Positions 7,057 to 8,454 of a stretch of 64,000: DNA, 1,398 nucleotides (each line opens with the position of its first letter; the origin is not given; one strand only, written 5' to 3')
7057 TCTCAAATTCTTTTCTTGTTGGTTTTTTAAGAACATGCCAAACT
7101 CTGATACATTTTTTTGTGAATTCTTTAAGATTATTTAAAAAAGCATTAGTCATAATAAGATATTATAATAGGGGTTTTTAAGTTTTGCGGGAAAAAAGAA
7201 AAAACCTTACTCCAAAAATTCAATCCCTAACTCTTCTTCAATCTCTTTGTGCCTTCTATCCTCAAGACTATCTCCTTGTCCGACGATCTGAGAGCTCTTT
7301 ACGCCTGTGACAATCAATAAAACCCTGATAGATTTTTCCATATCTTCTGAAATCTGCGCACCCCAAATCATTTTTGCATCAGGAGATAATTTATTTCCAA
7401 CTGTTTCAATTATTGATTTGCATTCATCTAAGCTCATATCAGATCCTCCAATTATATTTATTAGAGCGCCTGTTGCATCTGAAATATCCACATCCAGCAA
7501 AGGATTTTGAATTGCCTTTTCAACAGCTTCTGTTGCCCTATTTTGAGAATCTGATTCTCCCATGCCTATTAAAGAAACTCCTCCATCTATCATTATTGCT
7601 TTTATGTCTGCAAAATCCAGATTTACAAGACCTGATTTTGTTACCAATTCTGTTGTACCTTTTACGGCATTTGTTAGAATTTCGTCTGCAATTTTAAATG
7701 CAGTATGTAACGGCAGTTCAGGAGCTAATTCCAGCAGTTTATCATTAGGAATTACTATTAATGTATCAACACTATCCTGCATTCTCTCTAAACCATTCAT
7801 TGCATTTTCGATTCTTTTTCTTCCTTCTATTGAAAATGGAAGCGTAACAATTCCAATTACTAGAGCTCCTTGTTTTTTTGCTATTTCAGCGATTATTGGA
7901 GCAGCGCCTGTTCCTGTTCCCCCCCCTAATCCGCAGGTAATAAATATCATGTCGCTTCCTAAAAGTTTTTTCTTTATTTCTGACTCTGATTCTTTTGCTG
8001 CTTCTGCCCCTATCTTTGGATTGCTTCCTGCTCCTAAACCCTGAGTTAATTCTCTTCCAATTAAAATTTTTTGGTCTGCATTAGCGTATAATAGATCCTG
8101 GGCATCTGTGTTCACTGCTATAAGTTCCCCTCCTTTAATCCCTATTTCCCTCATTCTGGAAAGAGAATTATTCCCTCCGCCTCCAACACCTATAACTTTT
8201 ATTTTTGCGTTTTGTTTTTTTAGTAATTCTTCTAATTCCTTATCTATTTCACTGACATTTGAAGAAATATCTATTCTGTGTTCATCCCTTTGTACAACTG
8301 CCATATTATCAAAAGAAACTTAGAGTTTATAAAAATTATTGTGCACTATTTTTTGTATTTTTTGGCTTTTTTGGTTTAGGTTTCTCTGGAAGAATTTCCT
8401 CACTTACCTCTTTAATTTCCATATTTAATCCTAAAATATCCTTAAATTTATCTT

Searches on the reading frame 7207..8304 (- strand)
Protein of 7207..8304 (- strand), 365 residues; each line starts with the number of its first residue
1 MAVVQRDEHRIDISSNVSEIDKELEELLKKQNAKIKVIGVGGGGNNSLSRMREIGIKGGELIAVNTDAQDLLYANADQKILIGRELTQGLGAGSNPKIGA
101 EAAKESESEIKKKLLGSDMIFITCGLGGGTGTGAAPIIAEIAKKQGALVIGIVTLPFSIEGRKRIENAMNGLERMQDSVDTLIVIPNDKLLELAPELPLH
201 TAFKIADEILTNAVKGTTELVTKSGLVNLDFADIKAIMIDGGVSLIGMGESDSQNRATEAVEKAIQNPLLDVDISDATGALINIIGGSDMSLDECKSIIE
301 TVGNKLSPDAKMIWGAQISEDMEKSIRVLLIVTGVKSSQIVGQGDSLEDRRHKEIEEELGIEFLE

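Call 49: find_encoding_contigs(protein=window:7207-8304:-, flank=10000, max_places=1)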
Protein window:7207-8304:- (365 aa): 4 contigs read that carry it; 1 place shown.
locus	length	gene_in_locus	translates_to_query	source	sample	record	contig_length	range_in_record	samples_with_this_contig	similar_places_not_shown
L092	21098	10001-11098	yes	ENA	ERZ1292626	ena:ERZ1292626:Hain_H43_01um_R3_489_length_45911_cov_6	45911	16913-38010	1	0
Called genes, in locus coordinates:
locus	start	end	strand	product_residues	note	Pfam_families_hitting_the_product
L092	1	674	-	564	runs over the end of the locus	PF12420:DUF3671 (weak), PF02683:DsbD_TM, PF13386:DsbD_2, PF13473:Cupredoxin_1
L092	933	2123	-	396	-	PF02844:GARS_N (faint), PF03435:Sacchrp_dh_NADP, PF16653:Sacchrp_dh_C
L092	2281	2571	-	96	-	PF00428:Ribosomal_60s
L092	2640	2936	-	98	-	-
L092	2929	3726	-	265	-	PF00466:Ribosomal_L10, PF17777:RL10P_insert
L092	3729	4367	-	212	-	PF00687:Ribosomal_L1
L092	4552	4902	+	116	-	-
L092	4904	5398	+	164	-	PF00300:His_Phos_1 (faint)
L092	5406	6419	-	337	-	PF04055:Radical_SAM, PF08608:Wyosine_form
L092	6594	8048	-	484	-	PF02163:Peptidase_M50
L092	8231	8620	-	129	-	PF21485:IF5A-like_N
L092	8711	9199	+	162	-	-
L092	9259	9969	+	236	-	PF00254:FKBP_C, PF22199:FKBP26_IF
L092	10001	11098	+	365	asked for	PF00091:Tubulin, PF12327:FtsZ_C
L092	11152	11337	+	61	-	PF00584:SecE (weak)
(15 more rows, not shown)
